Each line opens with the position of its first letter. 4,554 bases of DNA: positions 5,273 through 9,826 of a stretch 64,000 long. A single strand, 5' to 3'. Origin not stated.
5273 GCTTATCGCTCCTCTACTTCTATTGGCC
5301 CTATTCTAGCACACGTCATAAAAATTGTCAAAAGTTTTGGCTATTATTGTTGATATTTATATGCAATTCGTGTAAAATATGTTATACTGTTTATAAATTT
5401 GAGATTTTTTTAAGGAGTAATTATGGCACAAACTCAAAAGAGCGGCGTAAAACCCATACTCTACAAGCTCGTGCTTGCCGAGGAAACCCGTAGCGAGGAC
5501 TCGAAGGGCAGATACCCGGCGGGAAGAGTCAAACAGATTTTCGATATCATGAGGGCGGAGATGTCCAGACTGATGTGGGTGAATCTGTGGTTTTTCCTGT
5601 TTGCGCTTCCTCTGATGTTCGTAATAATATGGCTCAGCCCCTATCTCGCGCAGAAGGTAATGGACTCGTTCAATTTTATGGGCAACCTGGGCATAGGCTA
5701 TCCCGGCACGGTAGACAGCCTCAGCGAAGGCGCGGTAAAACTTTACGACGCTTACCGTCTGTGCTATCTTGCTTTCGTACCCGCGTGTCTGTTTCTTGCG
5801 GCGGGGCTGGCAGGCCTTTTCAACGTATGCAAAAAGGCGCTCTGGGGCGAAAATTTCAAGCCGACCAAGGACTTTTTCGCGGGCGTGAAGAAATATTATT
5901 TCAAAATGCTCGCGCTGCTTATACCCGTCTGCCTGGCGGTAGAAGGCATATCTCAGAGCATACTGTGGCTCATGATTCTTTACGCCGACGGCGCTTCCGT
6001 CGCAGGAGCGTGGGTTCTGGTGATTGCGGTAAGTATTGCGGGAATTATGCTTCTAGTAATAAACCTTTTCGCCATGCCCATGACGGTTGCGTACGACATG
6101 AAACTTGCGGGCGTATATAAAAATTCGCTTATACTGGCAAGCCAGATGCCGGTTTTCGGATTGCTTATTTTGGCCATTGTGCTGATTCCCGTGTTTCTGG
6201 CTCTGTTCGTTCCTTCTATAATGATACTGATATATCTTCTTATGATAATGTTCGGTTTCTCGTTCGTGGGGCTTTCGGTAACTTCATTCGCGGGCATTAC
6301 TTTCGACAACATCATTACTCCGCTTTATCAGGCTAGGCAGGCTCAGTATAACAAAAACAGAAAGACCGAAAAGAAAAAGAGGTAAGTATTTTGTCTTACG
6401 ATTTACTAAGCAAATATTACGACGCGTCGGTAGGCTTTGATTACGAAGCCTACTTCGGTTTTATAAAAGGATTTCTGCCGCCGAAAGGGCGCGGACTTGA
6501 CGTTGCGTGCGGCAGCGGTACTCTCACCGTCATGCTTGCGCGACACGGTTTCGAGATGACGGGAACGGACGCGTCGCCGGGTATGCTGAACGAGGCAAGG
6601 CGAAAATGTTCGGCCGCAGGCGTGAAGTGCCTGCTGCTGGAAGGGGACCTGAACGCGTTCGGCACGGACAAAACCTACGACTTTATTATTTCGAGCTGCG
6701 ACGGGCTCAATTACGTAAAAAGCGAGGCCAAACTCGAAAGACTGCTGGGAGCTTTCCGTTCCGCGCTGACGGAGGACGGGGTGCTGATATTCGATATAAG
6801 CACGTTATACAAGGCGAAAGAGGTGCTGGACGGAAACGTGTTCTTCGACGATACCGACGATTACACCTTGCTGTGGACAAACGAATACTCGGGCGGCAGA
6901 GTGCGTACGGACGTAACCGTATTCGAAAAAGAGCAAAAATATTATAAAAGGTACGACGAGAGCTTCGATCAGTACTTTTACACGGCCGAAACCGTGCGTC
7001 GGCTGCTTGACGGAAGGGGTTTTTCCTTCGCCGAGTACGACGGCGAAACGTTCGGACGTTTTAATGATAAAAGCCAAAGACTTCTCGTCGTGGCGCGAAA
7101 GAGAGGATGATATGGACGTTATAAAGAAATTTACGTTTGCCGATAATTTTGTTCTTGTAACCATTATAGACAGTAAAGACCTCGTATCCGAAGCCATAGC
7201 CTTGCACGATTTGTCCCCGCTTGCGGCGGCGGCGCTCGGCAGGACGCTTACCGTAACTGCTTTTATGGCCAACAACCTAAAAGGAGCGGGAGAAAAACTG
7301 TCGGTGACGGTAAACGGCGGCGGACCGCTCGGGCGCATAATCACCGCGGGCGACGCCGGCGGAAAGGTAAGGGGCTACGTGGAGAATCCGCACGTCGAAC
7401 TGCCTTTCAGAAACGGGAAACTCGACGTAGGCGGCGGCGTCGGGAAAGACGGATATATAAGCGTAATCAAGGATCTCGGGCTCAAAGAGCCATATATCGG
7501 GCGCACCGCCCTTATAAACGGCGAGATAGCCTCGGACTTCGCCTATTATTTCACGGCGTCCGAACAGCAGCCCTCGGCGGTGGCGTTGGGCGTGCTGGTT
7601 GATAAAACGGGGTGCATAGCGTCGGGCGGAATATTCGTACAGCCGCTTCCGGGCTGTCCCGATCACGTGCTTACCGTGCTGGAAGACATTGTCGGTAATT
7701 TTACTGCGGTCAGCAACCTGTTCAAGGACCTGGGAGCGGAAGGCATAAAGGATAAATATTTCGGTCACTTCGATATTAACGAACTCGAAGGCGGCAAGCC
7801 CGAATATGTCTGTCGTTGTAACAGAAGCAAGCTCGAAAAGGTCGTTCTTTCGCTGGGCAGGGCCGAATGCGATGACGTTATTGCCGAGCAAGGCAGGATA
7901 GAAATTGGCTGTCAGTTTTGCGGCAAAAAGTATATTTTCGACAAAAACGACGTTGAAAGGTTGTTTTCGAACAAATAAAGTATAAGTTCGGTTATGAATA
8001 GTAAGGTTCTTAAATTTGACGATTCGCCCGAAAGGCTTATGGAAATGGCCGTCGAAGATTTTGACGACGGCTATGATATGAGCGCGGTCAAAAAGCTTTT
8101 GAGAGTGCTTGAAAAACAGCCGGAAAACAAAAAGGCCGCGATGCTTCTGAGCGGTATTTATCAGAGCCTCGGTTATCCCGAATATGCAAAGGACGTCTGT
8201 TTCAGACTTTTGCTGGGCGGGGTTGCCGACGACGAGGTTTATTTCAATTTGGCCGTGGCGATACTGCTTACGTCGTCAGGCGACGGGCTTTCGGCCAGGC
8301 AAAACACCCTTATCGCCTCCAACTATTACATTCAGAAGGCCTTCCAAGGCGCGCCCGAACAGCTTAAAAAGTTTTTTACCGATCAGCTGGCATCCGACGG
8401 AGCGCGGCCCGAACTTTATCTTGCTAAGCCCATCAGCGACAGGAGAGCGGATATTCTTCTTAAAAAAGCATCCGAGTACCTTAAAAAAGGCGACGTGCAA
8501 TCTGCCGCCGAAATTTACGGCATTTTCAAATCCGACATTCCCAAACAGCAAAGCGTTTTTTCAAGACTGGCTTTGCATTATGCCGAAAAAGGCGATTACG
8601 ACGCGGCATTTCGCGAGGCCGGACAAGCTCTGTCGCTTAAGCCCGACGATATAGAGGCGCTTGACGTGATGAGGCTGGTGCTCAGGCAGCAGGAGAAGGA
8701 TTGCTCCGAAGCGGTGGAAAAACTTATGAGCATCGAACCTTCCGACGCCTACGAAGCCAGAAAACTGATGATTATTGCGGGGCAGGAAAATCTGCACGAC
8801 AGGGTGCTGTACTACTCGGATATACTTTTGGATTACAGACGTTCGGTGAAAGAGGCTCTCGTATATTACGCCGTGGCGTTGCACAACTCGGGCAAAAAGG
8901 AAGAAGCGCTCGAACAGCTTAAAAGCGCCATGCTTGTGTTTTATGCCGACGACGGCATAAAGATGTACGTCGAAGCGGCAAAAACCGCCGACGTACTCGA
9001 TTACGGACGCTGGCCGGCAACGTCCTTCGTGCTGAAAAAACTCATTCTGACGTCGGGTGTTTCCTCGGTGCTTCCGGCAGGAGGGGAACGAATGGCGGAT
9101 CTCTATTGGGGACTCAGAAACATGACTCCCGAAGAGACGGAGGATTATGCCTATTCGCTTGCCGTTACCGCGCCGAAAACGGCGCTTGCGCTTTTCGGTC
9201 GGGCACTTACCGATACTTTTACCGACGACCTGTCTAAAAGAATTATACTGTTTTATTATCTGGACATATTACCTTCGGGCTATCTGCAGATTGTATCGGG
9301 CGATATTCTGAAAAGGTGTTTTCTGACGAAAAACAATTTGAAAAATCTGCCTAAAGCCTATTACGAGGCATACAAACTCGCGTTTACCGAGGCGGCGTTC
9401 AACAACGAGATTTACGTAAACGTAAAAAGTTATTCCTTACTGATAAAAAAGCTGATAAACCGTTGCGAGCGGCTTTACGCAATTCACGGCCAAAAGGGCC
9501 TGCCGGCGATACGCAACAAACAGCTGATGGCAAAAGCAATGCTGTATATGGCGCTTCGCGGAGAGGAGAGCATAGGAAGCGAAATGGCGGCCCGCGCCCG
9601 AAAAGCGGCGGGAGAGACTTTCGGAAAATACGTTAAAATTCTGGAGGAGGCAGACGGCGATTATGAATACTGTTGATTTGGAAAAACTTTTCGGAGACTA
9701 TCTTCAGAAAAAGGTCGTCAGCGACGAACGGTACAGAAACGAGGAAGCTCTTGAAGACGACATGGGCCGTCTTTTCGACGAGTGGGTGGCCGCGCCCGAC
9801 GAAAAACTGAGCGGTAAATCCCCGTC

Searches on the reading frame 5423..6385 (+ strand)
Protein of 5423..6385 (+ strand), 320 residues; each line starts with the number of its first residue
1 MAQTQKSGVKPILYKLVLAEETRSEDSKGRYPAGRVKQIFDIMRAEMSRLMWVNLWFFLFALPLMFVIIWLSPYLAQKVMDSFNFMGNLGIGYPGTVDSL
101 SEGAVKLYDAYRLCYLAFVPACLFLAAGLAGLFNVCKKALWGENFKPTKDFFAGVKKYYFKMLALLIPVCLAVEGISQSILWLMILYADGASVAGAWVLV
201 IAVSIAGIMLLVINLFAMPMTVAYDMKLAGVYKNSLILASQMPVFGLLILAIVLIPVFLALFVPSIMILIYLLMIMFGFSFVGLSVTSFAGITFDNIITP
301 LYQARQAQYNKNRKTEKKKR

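Call 40: search_protein_families(library=pfam, proteins=[window:5423-6385:+], max_evalue=0.001)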
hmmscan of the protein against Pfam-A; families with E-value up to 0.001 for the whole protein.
window:5423-6385:+ (320 aa): 0 families

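Call 69: search_protein_families(library=ncbifam, proteins=[window:5423-6385:+], max_evalue=0.001)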
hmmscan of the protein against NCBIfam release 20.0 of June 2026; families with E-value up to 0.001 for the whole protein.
window:5423-6385:+ (320 aa): 1 family
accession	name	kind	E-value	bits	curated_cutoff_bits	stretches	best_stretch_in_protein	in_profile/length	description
NF052431.1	MusI_fam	subfamily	4.3e-06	26.7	160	1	130-281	39-187/194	MusI family membrane protein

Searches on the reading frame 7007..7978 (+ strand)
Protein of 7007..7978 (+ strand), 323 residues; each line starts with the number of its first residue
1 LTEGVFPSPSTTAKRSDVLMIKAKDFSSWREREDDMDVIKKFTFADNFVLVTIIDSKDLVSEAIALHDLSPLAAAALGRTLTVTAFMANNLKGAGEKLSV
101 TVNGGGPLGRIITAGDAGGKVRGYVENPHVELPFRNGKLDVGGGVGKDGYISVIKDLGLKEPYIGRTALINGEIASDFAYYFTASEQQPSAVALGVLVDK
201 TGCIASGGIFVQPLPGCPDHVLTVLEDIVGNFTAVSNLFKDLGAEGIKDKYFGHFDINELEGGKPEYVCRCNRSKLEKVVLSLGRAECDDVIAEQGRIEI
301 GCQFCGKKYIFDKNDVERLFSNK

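Call 40: search_protein_families(library=pfam, proteins=[window:7007-7978:+], max_evalue=0.001)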
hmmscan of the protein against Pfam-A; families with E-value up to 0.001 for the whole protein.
window:7007-7978:+ (323 aa): 1 family
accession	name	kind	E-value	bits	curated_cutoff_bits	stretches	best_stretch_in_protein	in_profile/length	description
PF01430.24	HSP33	-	1.8e-83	280.6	21.4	1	37-312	1-273/273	Hsp33 protein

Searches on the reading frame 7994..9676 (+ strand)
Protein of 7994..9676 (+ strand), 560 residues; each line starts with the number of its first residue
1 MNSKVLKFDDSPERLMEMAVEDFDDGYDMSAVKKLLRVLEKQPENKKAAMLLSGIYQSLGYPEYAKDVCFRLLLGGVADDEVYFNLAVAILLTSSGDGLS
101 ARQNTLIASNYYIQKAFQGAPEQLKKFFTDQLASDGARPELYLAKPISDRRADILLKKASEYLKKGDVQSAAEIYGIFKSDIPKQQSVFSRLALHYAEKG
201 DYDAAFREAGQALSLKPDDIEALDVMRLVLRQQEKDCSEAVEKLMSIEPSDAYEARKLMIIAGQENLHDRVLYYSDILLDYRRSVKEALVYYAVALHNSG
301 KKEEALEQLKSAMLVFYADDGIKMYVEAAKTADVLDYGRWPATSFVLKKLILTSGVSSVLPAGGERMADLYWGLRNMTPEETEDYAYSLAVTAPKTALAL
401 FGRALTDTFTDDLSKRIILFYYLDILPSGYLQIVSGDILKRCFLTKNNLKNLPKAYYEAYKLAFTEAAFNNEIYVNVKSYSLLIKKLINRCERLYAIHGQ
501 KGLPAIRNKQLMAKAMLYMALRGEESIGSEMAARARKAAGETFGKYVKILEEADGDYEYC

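Call 40: search_protein_families(library=pfam, proteins=[window:7994-9676:+], max_evalue=0.001)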
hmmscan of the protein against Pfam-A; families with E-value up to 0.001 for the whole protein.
window:7994-9676:+ (560 aa): 5 families
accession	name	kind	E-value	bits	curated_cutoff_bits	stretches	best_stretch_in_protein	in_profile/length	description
PF13432.12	TPR_16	-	7.3e-08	33.2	32.7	0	156-219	1-64/65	Tetratricopeptide repeat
PF07719.23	TPR_2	-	4.1e-06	27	27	0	189-219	4-34/34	Tetratricopeptide repeat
PF14863.12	Alkyl_sulf_dimr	-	0.00015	22.6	26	0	12-63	69-120/139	Alkyl sulfatase dimerisation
PF14559.12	TPR_19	-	0.00018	22.2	25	0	197-223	2-28/68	Tetratricopeptide repeat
PF13181.12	TPR_8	-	0.00069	20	25.7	0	191-219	6-34/34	Tetratricopeptide repeat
